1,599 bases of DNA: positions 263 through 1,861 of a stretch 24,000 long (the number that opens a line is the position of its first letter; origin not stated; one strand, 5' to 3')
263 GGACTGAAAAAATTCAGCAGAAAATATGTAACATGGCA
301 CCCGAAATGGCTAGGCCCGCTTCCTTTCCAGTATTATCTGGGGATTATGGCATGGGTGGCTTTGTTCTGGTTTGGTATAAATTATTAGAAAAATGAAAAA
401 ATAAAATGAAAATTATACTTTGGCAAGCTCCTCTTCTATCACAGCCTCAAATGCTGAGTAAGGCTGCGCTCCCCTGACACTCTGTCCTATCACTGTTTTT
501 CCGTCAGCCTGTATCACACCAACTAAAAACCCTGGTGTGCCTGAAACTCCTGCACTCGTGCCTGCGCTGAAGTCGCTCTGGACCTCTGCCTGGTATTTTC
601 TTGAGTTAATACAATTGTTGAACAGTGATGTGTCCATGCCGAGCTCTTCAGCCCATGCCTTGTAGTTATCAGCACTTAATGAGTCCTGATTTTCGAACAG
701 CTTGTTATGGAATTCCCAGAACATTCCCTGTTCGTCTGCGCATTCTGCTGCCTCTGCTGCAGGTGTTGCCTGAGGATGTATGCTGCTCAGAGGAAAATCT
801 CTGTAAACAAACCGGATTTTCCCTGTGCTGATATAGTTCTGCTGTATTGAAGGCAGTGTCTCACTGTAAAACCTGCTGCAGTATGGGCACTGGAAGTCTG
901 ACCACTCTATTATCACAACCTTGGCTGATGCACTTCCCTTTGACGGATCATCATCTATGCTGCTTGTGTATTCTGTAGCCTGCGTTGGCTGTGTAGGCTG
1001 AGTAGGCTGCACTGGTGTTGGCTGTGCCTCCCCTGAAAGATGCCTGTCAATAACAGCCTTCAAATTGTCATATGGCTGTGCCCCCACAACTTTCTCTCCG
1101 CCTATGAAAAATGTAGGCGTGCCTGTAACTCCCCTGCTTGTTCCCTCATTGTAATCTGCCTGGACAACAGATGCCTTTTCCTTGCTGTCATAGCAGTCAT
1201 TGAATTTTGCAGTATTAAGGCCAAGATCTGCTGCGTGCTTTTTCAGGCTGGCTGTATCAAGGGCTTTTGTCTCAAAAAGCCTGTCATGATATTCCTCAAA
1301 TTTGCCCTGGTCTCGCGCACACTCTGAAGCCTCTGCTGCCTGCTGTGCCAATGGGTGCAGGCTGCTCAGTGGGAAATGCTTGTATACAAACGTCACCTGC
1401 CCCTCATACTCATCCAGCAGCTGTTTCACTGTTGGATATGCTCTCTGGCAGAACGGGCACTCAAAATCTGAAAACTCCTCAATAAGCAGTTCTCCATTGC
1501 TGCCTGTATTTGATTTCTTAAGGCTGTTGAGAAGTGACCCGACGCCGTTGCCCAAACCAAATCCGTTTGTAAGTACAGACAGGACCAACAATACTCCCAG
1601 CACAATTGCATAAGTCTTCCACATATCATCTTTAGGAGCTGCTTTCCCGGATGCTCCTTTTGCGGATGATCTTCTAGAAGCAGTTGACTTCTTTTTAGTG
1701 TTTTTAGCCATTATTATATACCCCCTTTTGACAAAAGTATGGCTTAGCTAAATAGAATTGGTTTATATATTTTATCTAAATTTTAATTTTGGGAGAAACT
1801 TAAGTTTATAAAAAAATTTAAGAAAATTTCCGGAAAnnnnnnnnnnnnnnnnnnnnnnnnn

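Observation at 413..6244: Oxidative-folding gene trio divergently paired with a cysteine-rich giant surface protein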

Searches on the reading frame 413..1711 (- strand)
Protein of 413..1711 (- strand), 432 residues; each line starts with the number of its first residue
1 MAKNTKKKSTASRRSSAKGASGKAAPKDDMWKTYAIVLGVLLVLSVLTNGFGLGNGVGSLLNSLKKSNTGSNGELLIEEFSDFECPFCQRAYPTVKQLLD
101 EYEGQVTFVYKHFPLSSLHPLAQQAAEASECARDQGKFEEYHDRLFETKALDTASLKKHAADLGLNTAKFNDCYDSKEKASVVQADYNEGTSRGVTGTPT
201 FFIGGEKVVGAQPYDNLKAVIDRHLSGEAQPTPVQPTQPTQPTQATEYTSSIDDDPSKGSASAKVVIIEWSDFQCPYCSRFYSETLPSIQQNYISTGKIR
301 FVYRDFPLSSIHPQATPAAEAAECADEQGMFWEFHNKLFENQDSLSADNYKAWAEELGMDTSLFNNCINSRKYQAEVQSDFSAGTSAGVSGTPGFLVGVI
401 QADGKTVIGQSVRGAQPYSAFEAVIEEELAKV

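Call 6: search_protein_families(library=pfam, proteins=[window:413-1711:-], max_evalue=0.01)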
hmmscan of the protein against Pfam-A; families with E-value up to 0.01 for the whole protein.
window:413-1711:- (432 aa): 8 families
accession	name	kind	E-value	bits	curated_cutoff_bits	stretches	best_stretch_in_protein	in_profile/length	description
PF13462.12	Thioredoxin_4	-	6e-60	202.6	23.2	2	255-398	5-146/165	Thioredoxin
PF01323.26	DSBA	-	9.8e-44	149.9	25.6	4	130-221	99-190/191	DSBA-like thioredoxin domain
PF13098.12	Thioredoxin_2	-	2.2e-12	47.7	27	2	72-220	4-103/104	Thioredoxin-like domain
PF13743.12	Thioredoxin_5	-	2.3e-06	27.9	27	0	334-422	99-185/186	Thioredoxin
PF13192.12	Thioredoxin_3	-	0.0013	19.2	24.8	0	185-213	37-66/76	Thioredoxin domain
PF00085.26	Thioredoxin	-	0.0026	18.2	23.5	0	72-109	18-54/103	Thioredoxin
PF05605.18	zf-Di19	-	0.0089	16.7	27.5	0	82-100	2-19/54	Drought induced 19 protein (Di19), zinc-binding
PF24440.1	DUF7559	-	0.009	16.7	27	0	270-280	33-43/52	Family of unknown function (DUF7559)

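Call 7: search_protein_families(library=ncbifam, proteins=[window:413-1711:-], max_evalue=0.01)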
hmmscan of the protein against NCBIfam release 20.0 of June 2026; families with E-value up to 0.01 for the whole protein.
window:413-1711:- (432 aa): 9 families
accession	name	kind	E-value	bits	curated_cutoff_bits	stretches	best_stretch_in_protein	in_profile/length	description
NF041057.1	Rcas_1661_fam_Se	equivalog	1.7e-66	224.3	190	2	230-427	55-246/247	Rcas_1661 family thioredoxin-like (seleno)lipoprotein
NF008129.0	PRK10877.1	equivalog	7.6e-09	35.2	215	0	76-158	110-186/237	bifunctional protein-disulfide isomerase/oxidoreductase DsbC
NF008657.0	PRK11657.1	equivalog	2.3e-07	30.3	124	1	258-337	112-184/251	thiol:disulfide interchange protein DsbG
NF047695.1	ThlDiSintDsbAHaem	equivalog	9.7e-07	28.4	290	0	259-397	34-173/206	thiol:disulfide interchange protein DsbA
TIGR02738.1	TrbB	equivalog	0.0013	18.5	132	0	84-106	61-83/153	type-F conjugative transfer system pilin assembly thiol-disulfide isomerase TrbB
NF033782.1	lipoprot_Omp28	subfamily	0.0013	18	150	1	73-114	38-80/264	Omp28 family outer membrane lipoprotein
NF052402.1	ThlOxiredEpsilon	equivalog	0.0031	17.1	370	0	76-109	130-161/236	bifunctional thiol oxidoreductase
NF045500.1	Omp28_seleno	equivalog_domain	0.0042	16.5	200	0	69-113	35-79/377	Omp28-related selenoprotein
NF008401.0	PRK11200.1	equivalog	0.0058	16.8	84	0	80-104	6-30/87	GrxA family glutaredoxin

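Call 11: search_solved_structures(query=window:413-1711:-, max_evalue=0.001, show_alignments=2)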
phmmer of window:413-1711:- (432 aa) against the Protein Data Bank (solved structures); distinct sequences matched with E-value up to 0.001: 31.
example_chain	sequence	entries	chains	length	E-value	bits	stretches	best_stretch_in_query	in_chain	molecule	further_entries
4pwp_A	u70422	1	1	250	1.2e-21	80.2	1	254-431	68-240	DsbA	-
4pwo_A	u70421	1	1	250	1.6e-21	79.8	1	254-431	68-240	DsbA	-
7unn_A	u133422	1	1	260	1.7e-21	79.7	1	254-431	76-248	Thioredoxin domain-containing protein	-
7uno_A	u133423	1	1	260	4.3e-20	75.1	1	254-431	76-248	Thioredoxin domain-containing protein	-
3eu3_A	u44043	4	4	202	5.2e-17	65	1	243-344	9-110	BdbD | Disulfide bond formation protein D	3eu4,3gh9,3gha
3f4r_A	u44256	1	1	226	2.6e-16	62.7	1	245-399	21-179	Putative uncharacterized protein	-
3f4s_A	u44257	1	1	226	1.2e-15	60.4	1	245-399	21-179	Putative uncharacterized protein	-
3gyk_A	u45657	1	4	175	4.6e-14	55.3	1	71-223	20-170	27kDa outer membrane protein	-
3f4t_A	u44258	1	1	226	5.9e-14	54.9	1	245-399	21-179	Putative uncharacterized protein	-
6nen_A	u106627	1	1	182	3.1e-12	49.2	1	66-225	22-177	Copper resistance protein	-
6mhh_A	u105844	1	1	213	3.8e-12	48.9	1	60-225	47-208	Metal resistance protein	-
4xvw_A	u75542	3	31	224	5.8e-12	48.4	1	65-225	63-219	DsbA-like protein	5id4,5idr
4n30_A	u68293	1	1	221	3.8e-11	45.7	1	72-205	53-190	Protein disulfide isomerase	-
7rgv_A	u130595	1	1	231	4.2e-11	45.5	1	73-227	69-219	Thioredoxin domain-containing protein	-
4gxz_A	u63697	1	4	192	4e-10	42.3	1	72-226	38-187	Suppression of copper sensitivity protein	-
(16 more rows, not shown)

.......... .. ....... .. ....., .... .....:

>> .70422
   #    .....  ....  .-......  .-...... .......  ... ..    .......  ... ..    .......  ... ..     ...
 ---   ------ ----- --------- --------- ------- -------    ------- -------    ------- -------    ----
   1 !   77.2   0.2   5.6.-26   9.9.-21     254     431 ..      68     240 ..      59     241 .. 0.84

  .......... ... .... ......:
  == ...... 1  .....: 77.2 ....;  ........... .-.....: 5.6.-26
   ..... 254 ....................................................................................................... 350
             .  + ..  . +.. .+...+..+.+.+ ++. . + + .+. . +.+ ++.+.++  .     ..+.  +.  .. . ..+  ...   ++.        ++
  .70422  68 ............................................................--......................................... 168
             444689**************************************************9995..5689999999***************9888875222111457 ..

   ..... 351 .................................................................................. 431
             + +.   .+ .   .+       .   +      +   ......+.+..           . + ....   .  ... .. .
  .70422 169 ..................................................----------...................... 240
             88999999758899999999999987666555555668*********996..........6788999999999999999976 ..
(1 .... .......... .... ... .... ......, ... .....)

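Call 13: find_encoding_contigs(protein=window:413-1711:-, flank=10000, max_places=6)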
Protein window:413-1711:- (432 aa): 11 contigs read that carry it; 5 places shown.
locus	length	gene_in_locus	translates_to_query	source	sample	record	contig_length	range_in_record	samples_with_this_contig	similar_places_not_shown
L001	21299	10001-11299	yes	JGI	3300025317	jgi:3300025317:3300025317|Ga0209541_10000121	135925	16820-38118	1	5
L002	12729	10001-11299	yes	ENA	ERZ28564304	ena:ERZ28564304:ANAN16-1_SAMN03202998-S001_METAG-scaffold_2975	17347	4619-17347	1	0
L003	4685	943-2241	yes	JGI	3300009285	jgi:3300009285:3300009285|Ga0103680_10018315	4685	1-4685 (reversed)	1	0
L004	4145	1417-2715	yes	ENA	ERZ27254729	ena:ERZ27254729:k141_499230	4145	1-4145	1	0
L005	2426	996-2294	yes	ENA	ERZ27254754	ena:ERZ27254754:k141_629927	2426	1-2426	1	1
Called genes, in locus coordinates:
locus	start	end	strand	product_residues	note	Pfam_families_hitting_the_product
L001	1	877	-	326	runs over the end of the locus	PF03773:ArsP_1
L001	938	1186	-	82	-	PF12840:HTH_20 (weak), PF01022:HTH_5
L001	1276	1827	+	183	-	PF00561:Abhydrolase_1 (faint), PF06821:Ser_hydrolase, PF12697:Abhydrolase_6 (weak)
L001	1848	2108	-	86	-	-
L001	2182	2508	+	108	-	PF04032:Rpr2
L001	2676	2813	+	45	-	-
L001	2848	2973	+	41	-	-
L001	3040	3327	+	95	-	PF01866:Diphthamide_syn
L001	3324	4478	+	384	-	PF01368:DHH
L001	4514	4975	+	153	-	-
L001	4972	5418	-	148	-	PF02681:DUF212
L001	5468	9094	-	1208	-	PF14524:Wzt_C (faint), PF15418:DUF4625 (faint)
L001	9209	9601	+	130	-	PF00085:Thioredoxin (weak)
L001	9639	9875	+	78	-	-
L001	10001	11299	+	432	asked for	PF13098:Thioredoxin_2 (faint), PF01323:DSBA (weak), PF13462:Thioredoxin_4, PF13743:Thioredoxin_5 (faint), PF01323:DSBA, PF13462:Thioredoxin_4, PF01323:DSBA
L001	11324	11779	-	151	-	-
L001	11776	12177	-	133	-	-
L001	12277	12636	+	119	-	-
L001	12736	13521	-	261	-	-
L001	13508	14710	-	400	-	PF00202:Aminotran_3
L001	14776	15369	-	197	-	PF00149:Metallophos, PF12850:Metallophos_2, PF14582:Metallophos_3 (weak)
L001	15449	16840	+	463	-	PF00133:tRNA-synt_1 (faint), PF01406:tRNA-synt_1e, PF01921:tRNA-synt_1f (faint), PF09334:tRNA-synt_1g, PF09190:DALR_2, PF23493:CysS_C (faint)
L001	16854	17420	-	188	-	-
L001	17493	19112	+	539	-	PF01326:PPDK_N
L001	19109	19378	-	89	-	-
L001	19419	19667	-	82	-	-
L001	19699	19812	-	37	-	-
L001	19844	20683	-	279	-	-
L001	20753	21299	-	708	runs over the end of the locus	-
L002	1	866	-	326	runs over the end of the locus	PF03773:ArsP_1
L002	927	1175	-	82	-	PF12840:HTH_20 (weak), PF01022:HTH_5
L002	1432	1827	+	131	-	PF06821:Ser_hydrolase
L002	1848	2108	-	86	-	-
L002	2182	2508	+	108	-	PF04032:Rpr2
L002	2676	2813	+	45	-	-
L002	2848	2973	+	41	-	-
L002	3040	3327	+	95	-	PF01866:Diphthamide_syn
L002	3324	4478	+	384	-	PF01368:DHH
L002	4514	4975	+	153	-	-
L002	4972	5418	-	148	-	PF02681:DUF212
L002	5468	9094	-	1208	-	PF14524:Wzt_C (faint), PF15418:DUF4625 (faint)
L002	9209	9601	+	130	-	PF00085:Thioredoxin (weak)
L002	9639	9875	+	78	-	-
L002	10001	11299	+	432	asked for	PF13098:Thioredoxin_2 (faint), PF01323:DSBA (weak), PF13462:Thioredoxin_4, PF13743:Thioredoxin_5 (faint), PF01323:DSBA, PF13462:Thioredoxin_4, PF01323:DSBA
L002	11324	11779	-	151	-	-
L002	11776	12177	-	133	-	-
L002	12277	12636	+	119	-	-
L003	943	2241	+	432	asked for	PF13098:Thioredoxin_2 (faint), PF01323:DSBA (weak), PF13462:Thioredoxin_4, PF13743:Thioredoxin_5 (faint), PF01323:DSBA, PF13462:Thioredoxin_4, PF01323:DSBA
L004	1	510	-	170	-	?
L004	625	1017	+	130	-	PF00085:Thioredoxin (weak)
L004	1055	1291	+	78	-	-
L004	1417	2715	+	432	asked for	PF13098:Thioredoxin_2 (faint), PF01323:DSBA (weak), PF13462:Thioredoxin_4, PF13743:Thioredoxin_5 (faint), PF01323:DSBA, PF13462:Thioredoxin_4, PF01323:DSBA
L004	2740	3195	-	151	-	-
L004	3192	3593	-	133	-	-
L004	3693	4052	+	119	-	-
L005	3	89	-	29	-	?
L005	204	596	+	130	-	PF00085:Thioredoxin (weak)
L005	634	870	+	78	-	-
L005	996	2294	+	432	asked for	PF13098:Thioredoxin_2 (faint), PF01323:DSBA (weak), PF13462:Thioredoxin_4, PF13743:Thioredoxin_5 (faint), PF01323:DSBA, PF13462:Thioredoxin_4, PF01323:DSBA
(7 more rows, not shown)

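Call 54: find_related_loci(query=A3, collection=metagenome_contigs, flank=9000)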
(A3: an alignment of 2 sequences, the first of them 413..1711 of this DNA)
Query A3 (432 aa) in metagenome_contigs; peptide patterns used: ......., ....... (x = any residue, [..] = any of these).
600 stretches matched a pattern (row limit reached: there are more); 587 encode a relative of the query (tblastn E <= 1e-3); the best 80 are kept; 80 distinct loci.
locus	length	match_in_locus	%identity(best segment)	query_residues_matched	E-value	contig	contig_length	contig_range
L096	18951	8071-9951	41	61-430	2e-79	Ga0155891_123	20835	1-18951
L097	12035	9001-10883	42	41-431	3e-78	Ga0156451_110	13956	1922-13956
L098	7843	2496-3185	56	28-432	8e-78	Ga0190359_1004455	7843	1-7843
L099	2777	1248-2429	40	72-431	2e-75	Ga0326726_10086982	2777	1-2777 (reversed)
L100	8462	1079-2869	40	64-431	9e-74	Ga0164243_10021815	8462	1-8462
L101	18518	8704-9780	40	71-430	5e-73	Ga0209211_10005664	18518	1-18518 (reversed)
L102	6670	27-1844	40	66-431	3e-72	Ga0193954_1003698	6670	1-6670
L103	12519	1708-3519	37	74-431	9e-69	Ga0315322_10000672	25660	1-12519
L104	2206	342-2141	38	70-431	2e-70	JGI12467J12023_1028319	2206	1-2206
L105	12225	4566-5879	38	75-432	1e-67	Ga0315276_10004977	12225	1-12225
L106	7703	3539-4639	37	71-432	6e-65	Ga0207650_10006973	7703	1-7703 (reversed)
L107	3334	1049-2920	38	71-432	6e-65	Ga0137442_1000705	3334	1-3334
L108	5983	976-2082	37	71-432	9e-64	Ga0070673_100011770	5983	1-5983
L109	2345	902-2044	39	77-431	1e-64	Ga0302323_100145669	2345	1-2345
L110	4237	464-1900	33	1-432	4e-63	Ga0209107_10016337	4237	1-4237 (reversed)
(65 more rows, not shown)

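Call 67: search_protein_families(library=pfam, proteins=[L001:11324-11779:-], max_evalue=1)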
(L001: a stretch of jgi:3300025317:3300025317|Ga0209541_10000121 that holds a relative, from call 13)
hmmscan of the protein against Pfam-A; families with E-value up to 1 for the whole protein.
L001:11324-11779:- (151 aa): 0 families
